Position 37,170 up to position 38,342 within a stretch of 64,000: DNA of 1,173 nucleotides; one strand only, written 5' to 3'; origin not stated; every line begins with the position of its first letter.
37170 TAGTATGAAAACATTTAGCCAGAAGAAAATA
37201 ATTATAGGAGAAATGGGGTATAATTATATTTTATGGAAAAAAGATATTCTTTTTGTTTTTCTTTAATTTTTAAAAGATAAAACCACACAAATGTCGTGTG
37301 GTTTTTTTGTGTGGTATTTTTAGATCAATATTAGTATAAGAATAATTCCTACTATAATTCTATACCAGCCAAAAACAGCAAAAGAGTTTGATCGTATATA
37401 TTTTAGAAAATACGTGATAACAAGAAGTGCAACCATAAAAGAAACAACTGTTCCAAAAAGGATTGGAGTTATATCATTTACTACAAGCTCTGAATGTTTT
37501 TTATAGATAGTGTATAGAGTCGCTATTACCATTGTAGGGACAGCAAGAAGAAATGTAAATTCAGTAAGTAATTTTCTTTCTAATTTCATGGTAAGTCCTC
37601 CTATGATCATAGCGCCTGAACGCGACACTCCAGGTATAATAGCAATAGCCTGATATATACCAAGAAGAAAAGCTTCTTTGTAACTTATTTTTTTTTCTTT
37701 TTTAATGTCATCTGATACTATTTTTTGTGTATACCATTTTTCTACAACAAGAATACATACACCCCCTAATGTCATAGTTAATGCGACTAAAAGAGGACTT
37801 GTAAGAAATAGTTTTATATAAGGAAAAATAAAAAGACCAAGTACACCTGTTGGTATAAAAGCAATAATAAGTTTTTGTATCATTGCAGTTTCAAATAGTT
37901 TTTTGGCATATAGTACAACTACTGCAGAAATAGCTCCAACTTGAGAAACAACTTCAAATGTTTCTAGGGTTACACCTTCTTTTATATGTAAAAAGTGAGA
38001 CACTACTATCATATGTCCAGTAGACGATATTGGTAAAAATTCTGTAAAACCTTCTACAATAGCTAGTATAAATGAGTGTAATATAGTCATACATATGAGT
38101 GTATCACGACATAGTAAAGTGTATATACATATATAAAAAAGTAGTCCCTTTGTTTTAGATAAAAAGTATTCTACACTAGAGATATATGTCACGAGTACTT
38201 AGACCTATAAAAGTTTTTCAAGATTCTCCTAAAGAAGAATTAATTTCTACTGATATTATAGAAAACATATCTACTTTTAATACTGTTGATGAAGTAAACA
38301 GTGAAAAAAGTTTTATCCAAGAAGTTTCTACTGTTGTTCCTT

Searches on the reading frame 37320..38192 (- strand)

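Call 3: search_protein_families(library=pfam, proteins=[window:37320-38192:-], max_evalue=0.01)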
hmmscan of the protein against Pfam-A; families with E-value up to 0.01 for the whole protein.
window:37320-38192:- (290 aa): 2 families
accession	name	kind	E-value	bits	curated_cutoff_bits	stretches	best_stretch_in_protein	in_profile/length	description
PF02673.24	BacA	-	2.4e-69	234.3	33.4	1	41-284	2-257/257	Bacitracin resistance protein BacA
PF00822.25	PMP22_Claudin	-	0.0023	18.3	26.7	1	106-188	70-158/161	PMP-22/EMP/MP20/Claudin family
